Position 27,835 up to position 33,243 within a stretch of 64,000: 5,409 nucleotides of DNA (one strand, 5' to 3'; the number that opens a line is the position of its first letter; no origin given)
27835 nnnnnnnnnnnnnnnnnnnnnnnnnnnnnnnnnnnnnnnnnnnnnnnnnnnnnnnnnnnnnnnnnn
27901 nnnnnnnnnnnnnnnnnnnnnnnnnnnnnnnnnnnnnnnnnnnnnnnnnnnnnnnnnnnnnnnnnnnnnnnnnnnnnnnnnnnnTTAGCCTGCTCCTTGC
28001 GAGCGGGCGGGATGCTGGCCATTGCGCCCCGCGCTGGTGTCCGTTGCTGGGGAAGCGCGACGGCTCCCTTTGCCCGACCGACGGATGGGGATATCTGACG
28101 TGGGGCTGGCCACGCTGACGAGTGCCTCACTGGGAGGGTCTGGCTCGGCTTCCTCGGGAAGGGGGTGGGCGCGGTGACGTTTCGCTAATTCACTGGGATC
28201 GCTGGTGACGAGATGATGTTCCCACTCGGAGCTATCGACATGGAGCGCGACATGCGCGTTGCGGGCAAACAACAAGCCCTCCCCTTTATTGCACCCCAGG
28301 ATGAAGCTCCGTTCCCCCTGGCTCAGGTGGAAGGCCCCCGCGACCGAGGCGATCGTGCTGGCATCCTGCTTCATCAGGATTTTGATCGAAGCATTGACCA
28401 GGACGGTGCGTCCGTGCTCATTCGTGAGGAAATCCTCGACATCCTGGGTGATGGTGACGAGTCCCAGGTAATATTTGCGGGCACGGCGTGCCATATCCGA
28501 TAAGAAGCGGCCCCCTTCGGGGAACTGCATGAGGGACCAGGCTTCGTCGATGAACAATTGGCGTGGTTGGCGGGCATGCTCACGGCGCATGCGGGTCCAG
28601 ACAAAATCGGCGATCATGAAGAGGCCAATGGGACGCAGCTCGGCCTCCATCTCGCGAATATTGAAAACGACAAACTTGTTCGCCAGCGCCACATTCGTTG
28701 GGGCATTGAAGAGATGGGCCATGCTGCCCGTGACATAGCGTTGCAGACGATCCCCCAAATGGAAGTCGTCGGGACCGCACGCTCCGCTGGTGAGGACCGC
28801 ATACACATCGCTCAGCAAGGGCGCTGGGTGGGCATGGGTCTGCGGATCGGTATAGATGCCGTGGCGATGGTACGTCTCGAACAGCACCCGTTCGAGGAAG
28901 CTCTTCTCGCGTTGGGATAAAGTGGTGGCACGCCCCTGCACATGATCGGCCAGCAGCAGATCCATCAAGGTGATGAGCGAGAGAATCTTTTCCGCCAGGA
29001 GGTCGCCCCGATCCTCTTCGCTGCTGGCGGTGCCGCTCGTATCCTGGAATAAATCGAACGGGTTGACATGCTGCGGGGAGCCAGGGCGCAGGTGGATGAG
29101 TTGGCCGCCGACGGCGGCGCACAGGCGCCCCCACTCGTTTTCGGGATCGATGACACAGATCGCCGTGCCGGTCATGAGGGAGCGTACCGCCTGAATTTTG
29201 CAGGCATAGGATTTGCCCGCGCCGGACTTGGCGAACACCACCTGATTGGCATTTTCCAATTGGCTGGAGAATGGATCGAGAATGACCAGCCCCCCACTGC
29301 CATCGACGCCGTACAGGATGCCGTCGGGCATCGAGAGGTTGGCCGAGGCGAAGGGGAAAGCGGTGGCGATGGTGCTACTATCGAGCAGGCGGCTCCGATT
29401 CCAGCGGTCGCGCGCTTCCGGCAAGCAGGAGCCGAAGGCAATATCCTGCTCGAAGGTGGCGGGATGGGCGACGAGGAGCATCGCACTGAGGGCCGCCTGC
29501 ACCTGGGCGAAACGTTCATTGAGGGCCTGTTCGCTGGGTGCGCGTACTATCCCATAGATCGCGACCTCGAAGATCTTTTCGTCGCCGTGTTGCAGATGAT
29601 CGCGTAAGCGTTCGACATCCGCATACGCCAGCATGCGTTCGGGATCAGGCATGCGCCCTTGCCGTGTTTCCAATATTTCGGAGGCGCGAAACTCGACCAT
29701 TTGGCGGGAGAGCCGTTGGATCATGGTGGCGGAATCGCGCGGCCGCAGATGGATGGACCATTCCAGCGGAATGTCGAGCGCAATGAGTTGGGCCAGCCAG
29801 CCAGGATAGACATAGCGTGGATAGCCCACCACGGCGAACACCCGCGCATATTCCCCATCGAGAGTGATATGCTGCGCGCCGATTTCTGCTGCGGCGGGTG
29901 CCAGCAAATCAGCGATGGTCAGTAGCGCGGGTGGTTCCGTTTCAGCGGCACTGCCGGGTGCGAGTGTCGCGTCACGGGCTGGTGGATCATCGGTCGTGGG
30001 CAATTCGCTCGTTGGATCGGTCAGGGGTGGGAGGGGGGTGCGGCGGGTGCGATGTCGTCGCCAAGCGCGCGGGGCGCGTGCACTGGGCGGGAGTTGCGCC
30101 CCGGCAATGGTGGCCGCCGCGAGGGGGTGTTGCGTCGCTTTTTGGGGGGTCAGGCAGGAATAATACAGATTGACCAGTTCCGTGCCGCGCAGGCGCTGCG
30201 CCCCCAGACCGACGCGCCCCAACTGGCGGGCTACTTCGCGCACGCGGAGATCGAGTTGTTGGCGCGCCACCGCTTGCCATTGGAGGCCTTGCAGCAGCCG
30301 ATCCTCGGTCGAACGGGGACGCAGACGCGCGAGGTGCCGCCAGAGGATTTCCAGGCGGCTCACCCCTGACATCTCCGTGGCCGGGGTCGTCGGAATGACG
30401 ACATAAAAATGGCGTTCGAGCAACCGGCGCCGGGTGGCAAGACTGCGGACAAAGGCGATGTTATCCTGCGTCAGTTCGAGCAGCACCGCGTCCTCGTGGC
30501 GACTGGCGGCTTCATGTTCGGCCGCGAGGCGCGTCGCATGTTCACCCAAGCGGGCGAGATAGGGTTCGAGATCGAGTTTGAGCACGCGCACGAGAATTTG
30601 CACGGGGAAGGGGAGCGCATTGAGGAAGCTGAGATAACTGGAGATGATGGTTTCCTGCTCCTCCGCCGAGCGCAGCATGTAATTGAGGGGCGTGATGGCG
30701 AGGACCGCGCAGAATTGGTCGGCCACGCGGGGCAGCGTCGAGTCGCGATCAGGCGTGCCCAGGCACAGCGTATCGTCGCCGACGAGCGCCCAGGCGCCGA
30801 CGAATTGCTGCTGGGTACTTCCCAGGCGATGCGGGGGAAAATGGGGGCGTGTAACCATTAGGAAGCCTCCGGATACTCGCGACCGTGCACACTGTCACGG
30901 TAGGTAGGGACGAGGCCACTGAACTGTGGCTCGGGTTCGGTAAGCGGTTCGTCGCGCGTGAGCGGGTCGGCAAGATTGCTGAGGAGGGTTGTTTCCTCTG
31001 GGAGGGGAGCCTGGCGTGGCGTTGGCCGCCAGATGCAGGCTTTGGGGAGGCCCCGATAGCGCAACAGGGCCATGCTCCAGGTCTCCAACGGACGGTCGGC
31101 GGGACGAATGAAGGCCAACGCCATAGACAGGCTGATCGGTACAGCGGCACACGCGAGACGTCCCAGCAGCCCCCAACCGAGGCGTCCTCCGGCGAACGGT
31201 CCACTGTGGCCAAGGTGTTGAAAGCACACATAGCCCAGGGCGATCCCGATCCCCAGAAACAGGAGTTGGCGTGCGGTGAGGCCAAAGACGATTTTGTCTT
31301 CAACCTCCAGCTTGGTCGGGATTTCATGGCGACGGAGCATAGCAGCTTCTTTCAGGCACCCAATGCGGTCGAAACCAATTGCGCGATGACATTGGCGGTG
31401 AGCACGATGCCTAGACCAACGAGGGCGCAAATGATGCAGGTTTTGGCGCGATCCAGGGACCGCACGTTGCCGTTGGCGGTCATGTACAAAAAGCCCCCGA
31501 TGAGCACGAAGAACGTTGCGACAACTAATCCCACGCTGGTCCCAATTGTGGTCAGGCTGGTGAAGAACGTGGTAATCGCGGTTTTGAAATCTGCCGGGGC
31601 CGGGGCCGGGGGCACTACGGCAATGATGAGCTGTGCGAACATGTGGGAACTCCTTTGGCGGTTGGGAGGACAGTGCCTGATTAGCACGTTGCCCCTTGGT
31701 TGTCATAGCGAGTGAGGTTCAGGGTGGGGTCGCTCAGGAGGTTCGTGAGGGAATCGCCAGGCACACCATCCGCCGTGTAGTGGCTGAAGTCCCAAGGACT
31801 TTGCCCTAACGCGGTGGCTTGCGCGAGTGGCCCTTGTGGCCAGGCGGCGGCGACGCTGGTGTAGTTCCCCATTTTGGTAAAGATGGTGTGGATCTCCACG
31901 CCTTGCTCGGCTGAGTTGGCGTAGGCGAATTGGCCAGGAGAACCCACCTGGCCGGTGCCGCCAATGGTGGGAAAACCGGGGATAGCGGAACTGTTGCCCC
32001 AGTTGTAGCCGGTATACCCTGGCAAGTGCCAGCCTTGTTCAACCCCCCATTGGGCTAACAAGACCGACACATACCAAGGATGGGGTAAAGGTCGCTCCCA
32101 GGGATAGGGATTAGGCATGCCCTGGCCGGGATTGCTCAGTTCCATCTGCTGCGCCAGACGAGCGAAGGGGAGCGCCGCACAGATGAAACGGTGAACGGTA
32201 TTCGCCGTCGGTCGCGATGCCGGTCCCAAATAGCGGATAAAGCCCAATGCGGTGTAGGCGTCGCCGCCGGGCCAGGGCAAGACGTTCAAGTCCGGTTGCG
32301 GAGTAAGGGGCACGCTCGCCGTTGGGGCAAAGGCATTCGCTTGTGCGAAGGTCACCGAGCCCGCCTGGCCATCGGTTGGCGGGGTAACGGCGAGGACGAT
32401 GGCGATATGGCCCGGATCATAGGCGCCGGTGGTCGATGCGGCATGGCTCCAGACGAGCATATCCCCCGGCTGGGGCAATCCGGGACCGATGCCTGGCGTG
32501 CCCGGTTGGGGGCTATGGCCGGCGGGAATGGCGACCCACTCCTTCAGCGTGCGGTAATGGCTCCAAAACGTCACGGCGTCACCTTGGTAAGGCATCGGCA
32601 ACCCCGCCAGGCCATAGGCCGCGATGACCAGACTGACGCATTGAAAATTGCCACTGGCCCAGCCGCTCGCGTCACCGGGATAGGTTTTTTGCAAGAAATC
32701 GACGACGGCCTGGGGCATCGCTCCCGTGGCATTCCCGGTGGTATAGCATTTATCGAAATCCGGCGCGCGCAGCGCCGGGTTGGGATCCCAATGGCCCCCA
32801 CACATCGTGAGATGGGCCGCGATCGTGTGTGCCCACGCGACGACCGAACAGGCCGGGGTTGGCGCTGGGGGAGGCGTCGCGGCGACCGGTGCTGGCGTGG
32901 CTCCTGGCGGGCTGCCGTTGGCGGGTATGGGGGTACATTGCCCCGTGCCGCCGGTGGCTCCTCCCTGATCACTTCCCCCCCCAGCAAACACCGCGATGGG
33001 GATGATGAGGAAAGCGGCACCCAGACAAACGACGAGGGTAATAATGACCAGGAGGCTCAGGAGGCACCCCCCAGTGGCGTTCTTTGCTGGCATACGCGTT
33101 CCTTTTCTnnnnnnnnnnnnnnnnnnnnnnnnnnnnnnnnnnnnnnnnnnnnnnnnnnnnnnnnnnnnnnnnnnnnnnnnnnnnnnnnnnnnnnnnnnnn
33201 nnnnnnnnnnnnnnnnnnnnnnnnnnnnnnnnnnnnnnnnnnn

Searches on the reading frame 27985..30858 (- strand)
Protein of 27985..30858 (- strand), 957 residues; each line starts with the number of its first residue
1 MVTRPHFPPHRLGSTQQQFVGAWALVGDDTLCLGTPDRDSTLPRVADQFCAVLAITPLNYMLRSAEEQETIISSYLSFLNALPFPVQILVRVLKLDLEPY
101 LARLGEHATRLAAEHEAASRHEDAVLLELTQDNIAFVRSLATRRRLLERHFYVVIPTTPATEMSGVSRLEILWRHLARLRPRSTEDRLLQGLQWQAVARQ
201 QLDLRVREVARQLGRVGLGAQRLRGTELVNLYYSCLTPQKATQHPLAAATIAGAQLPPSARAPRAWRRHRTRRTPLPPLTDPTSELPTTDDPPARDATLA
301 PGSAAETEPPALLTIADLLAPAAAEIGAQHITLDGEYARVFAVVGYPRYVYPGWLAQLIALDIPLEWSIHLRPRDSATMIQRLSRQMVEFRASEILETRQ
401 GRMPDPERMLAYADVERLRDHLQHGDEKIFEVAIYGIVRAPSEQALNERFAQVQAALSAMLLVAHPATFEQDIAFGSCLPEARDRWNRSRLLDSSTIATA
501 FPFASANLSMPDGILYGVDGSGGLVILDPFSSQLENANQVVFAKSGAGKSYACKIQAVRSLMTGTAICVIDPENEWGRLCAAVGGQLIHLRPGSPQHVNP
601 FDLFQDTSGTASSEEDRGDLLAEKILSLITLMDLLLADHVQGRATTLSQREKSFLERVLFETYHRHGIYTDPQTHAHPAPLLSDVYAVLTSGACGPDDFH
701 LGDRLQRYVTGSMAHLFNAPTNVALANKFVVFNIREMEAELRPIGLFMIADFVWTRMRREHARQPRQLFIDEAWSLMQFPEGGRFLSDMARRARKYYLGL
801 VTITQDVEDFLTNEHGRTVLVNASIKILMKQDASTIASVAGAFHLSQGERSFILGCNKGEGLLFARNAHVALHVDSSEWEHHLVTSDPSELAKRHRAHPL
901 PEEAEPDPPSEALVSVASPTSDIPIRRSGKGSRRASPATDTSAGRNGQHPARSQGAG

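Call 48: search_protein_families(library=pfam, proteins=[window:27985-30858:-], max_evalue=0.001)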
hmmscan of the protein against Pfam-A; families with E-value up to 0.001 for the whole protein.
window:27985-30858:- (957 aa): 3 families
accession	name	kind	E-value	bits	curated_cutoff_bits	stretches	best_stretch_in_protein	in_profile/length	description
PF19044.6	P-loop_TraG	-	4e-21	75.6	25.8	1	533-860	26-349/413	TraG P-loop domain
PF12846.13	AAA_10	-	9.4e-11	41.8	27.5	1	747-817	224-293/362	AAA-like domain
PF11130.14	TraC_F_IV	-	6.4e-05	22.6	28.1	0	201-480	135-372/375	TraC protein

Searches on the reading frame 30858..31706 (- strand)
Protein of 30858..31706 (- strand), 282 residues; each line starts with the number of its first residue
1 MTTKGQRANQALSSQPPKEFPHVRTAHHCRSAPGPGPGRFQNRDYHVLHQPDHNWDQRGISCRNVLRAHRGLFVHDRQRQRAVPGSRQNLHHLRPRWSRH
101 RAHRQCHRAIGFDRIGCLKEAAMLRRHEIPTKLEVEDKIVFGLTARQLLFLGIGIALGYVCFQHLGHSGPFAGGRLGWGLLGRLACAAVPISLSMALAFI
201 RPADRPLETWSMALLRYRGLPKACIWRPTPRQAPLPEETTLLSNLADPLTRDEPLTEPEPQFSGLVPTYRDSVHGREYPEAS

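Call 48: search_protein_families(library=pfam, proteins=[window:30858-31706:-], max_evalue=0.001)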
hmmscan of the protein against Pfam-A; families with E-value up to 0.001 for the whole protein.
window:30858-31706:- (282 aa): 1 family
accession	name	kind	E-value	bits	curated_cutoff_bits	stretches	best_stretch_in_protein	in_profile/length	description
PF12666.12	PrgI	-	3.6e-08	34.3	27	1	129-218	2-82/91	PrgI family protein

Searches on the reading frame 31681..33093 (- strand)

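Call 33: search_protein_families(library=pfam, proteins=[window:31681-33093:-], max_evalue=0.01)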
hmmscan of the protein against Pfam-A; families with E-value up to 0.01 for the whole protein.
window:31681-33093:- (470 aa): 1 family
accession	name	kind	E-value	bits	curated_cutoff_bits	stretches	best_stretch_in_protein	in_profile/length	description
PF05257.22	CHAP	-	4e-06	27.7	26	1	149-253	9-81/81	CHAP domain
